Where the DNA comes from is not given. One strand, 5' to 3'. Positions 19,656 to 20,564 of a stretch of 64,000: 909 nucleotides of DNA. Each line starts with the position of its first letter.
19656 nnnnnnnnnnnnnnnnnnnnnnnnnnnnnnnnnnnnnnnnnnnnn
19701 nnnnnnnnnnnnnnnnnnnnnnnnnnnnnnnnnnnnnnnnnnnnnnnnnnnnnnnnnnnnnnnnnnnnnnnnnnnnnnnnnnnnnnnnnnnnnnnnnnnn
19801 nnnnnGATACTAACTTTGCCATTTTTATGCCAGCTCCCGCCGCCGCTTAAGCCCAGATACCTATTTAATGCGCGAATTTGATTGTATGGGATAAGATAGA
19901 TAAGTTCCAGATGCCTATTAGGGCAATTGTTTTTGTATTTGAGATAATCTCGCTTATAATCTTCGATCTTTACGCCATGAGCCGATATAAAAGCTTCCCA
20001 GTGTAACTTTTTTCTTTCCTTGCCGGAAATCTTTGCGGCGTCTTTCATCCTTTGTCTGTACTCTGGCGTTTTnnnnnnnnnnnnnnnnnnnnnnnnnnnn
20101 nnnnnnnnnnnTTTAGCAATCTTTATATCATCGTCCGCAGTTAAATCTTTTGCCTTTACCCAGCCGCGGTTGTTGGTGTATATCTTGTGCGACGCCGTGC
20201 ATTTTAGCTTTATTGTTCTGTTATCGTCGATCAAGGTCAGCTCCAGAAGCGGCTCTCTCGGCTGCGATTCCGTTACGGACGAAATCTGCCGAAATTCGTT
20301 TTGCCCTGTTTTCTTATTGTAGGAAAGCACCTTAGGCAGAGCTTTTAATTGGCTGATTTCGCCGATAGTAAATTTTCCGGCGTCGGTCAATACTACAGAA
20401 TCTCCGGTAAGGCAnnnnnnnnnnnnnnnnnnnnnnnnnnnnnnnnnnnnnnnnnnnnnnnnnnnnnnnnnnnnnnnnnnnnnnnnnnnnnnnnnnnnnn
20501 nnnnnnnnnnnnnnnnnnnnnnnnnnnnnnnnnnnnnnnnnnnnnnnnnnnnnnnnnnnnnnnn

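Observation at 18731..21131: SNF2 helicase with an intein (HNH-like endonuclease) inserted after motif II, also carrying 4 in-frame TGA codons and a frame break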

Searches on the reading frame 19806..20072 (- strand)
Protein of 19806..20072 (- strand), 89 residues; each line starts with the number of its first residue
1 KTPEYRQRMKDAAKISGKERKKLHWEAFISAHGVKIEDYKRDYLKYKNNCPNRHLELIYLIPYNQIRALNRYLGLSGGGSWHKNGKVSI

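Call 50: search_protein_families(library=phrogs, max_evalue=0.001, proteins=[window:19806-20072:-])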
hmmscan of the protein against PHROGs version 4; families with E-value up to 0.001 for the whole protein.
window:19806-20072:- (89 aa): 0 families

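Call 52: search_protein_representatives(protein=window:19806-20072:-)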
Query: 89 residues. Proteins with E-value up to 0.001 (for the whole library): 10; up to 1e-10: 7; up to 1e-30: 1. The best 10 are listed.
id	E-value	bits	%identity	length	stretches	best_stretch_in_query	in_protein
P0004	3.2e-48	177.8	89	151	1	1-89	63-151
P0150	3.1e-22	94.6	49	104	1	2-89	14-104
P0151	9.8e-22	93.1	62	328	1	14-89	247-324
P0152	3.8e-21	91.2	55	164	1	14-89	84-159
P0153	7.4e-21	90.2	54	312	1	8-89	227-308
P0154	7.9e-18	80.6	48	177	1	2-88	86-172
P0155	2.4e-14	69.4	47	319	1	3-80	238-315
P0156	6.2e-10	55.3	47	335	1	29-88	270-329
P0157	9.6e-05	38.7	34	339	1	6-81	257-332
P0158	1.1e-04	38.5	35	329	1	9-86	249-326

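Call 53: search_protein_families(library=pfam, max_evalue=0.01, proteins=[P0150, P0151, P0152, P0153, P0154, P0155, P0156, P0157, P0158])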
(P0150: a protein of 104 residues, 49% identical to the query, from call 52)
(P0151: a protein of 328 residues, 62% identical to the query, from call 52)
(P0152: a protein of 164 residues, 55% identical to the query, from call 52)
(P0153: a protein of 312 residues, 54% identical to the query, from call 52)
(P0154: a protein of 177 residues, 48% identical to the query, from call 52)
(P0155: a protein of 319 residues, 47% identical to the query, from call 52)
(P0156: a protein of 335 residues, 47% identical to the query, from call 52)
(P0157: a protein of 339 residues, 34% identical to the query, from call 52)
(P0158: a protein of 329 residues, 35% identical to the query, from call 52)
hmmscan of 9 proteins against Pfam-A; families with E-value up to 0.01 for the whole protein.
P0150 (104 aa): 0 families

P0151 (328 aa): 1 family
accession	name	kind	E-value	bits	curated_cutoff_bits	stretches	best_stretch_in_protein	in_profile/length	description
PF01541.30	GIY-YIG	-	5.4e-10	39.9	22.6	1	6-95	4-74/78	GIY-YIG catalytic domain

P0152 (164 aa): 0 families

P0153 (312 aa): 2 families
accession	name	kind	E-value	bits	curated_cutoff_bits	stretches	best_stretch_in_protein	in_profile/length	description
PF01541.30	GIY-YIG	-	1.7e-10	41.5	22.6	1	4-95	2-74/78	GIY-YIG catalytic domain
PF19835.5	SegE_GIY-YIG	-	0.0058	17.3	25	1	4-80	18-91/123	Putative endonuclease segE, GIY-YIG domain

P0154 (177 aa): 0 families

P0155 (319 aa): 2 families
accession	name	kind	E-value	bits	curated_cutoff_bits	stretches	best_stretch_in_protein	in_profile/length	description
PF01541.30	GIY-YIG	-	1e-09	39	22.6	1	2-93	2-74/78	GIY-YIG catalytic domain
PF07460.16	NUMOD3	-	0.0035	17.7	20.4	1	114-131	1-18/37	NUMOD3 motif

P0156 (335 aa): 2 families
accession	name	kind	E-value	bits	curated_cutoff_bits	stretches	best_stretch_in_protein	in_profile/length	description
PF01541.30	GIY-YIG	-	3.3e-08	34.2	22.6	1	11-58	4-43/78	GIY-YIG catalytic domain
PF19835.5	SegE_GIY-YIG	-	0.0013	19.4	25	1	5-99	14-108/123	Putative endonuclease segE, GIY-YIG domain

P0157 (339 aa): 0 families

P0158 (329 aa): 3 families
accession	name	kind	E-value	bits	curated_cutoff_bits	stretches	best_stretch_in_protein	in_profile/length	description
PF01541.30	GIY-YIG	-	2.1e-07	31.6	22.6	1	9-97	2-74/78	GIY-YIG catalytic domain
PF19835.5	SegE_GIY-YIG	-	0.0033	18.1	25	1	4-72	13-82/123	Putative endonuclease segE, GIY-YIG domain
PF07460.16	NUMOD3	-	0.0068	16.7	20.4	0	118-141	1-29/37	NUMOD3 motif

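Call 61: predict_structure(alignment_id=A3)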
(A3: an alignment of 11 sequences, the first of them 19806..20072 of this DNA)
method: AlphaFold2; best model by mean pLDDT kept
length: 89 residues; sequences in the alignment: 11
mean_pLDDT: 90.0   pTM: 0.72
mean pLDDT of the five models: 90.0, 87.1, 86.4, 85.0, 85.0
residues with pLDDT >= 90: 69; 70-90: 9; 50-70: 11; < 50: 0
segments of 3 or more residues with pLDDT < 50: none
pLDDT, mean of each block of 10 residues (from residue 1): 89 91 96 97 93 95 96 86 63
secondary structure, 60 per line:
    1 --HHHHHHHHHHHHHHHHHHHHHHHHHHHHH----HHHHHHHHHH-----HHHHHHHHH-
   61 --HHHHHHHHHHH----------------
elements in order: H3-31 H36-45 H51-59 H63-73

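Call 63: fold_search(model_id=the predicted structure, library=pdb)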
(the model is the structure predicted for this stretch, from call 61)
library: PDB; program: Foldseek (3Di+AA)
matches with E <= 10: 89; with E <= 0.001: 0
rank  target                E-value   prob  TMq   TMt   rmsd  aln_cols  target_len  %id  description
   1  3cdh_B                1.5e+00  0.16  0.32  0.22  10.6        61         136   11  Crystal structure of the MarR family transcriptional regulator SPO1453 from Silicibacter pomeroyi DSS-3 (released 2008-03-18)
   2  7el2_B                2.2e+00  0.10  0.30  0.23  11.1        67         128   16  Crystal structure of apo-HpaR from Acinetobacter baumannii (released 2022-01-19)
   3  3cdh_A                2.7e+00  0.12  0.31  0.22  10.7        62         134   13  Crystal structure of the MarR family transcriptional regulator SPO1453 from Silicibacter pomeroyi DSS-3 (released 2008-03-18)
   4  7el3_B                2.7e+00  0.09  0.30  0.22  10.8        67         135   16  Crystal structure of HpaR-DNA complex from Acinetobacter baumannii (released 2022-01-19)
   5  7p5h_C                2.8e+00  0.12  0.31  0.19   7.2        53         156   17  TmHydABC- D2 map (released 2022-09-14)
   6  2ecc_MODEL_1_A        3.0e+00  0.01  0.14  0.15  12.6        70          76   18  Solution Structure of the second Homeobox Domain of Human Homeodomain Leucine Zipper-Encoding Gene (Homez) (released 2007-02-27)
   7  3iv5_A                3.3e+00  0.13  0.39  0.38  10.2        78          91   13  Crystal structure of Fis bound to 27 bp optimal binding sequence F1 (released 2010-04-28)
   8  4a12_B                4.0e+00  0.15  0.33  0.18   3.1        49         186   12  Structure of the global transcription regulator FapR from Staphylococcus aureus in complex with DNA operator (released 2012-09-26)
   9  6p0u_B                4.3e+00  0.09  0.35  0.37  10.2        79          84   11  Crystal structure of ternary DNA complex " FX(1-2)-2Xis" containing E. coli Fis and phage lambda Xis (released 2019-06-19)
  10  6p0s_A                4.6e+00  0.12  0.41  0.43   9.7        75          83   13  Crystal structure of ternary DNA complex "FX2" containing E. coli Fis and phage lambda Xis (released 2019-06-19)
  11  6p0t_A                4.6e+00  0.11  0.39  0.40  10.3        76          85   12  Crystal structure of ternary DNA complex "FX(1-2)-1Xis" containing E. coli Fis and phage lambda Xis (released 2019-06-19)
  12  1eto_A                4.6e+00  0.09  0.36  0.37  11.2        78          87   15  THE CRYSTAL STRUCTURE OF E. COLI FIS MUTANT R71L (released 2000-10-11)
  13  3iv5_B                4.6e+00  0.09  0.37  0.34  10.0        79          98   13  Crystal structure of Fis bound to 27 bp optimal binding sequence F1 (released 2010-04-28)
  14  2qww_C                4.6e+00  0.05  0.26  0.19  13.2        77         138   13  Crystal structure of multiple antibiotic-resistance repressor (MarR) (YP_013417.1) from Listeria monocytogenes 4b F236 (released 2007-08-21)
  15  6b2o_D                4.6e+00  0.05  0.23  0.10   6.2        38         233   29  LarE, a sulfur transferase involved in synthesis of the cofactor for lactate racemase, C176A variant (released 2018-09-05)
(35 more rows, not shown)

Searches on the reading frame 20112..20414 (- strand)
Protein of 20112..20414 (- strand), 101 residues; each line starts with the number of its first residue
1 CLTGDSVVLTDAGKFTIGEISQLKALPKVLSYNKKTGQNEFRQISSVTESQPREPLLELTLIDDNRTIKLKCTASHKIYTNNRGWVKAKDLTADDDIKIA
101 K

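Call 65: search_dna_similar(query=window:20112-20414:-, collection=phages, mode=protein, max_rows=15, max_evalue=0.001)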
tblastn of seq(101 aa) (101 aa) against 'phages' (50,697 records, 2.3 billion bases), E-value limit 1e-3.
Records with a match: 41; places in all: 41; records where one place covers at least 80% of the query: 31.
Best place of each record, by identity: <60% 41.
By first word of the organism name: Campylobacter 10; Mycobacterium 10; Salmonella 8; Yersinia 3; Gordonia 2; Proteus 2; uncultured 2; Salicola 1; Caudoviricetes 1; Klebsiella 1; and 1 more.
By host as written in the record: Mycobacterium smegmatis mc2 155 9; - 6; Campylobacter jejuni 4; Gordonia terrae 3612 2; Proteus mirabilis 2; Salmonella Typhimurium ATCC 14028 2; Salmonella enterica 2; Yersinia enterocolitica 2; and 12 more.
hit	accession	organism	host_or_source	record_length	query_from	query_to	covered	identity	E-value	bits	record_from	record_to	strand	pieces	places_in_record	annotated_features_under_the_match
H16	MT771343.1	Gordonia phage Clown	Gordonia terrae 3612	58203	1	95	94%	42.1%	2e-10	61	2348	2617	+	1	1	5: terminase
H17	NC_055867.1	Gordonia phage Clown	Gordonia terrae 3612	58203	1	95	94%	42.1%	2e-10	61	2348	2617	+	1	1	5: terminase large subunit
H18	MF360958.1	Salicola phage SCTP-2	Salicola sp. PV4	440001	1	95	94%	37.6%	3e-8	55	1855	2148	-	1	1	4: hypothetical protein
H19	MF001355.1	Proteus phage PM2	Proteus mirabilis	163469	1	97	96%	36.0%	6e-7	51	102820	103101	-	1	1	DNA helicase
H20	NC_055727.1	Proteus phage PM2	Proteus mirabilis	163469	1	97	96%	36.0%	6e-7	51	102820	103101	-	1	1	DNA helicase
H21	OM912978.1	Salmonella phage CF-SP2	Salmonella enterica subsp. enterica ...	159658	1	97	96%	36.0%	3e-6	49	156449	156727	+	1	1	uvsW_1: ATP-dependent DNA helicase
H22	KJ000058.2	Salmonella phage STP4-a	Salmonella Typhimurium ATCC 14028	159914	1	97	96%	36.0%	3e-6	49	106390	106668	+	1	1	ATP-dependent DNA helicase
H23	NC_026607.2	Salmonella phage STP4-a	Salmonella Typhimurium ATCC 14028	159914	1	97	96%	36.0%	3e-6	49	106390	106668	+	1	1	DNA helicase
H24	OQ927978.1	Salmonella phage SEA1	Salmonella enterica subsp. enterica ...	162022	1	97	96%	36.0%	3e-6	49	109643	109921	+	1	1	uvsW_1: ATP-dependent DNA helicase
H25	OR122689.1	Salmonella phage vB_SenM-AKM_NP4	Salmonella sp.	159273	1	97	96%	36.0%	3e-6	49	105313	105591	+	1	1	ATP-dependent DNA helicase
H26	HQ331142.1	Salmonella phage vB_SenM-S16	Salmonella enterica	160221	1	97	96%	36.0%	3e-6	49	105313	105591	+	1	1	ATP-dependent DNA helicase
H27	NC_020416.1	Salmonella phage vB_SenM-S16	Salmonella enterica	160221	1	97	96%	36.0%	3e-6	49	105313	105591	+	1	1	DNA helicase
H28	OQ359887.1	Salmonella phage vB_SenM_UTK0003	Salmonella enterica subsp. enterica ...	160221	1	97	96%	36.0%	3e-6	49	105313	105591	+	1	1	DNA helicase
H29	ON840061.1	Caudoviricetes sp.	Rattus norvegicus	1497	1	97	96%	35.7%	1e-5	47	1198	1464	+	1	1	large terminase protein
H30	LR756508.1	uncultured phage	metagenomic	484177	1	100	99%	32.1%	2e-4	44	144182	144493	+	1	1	record has no annotation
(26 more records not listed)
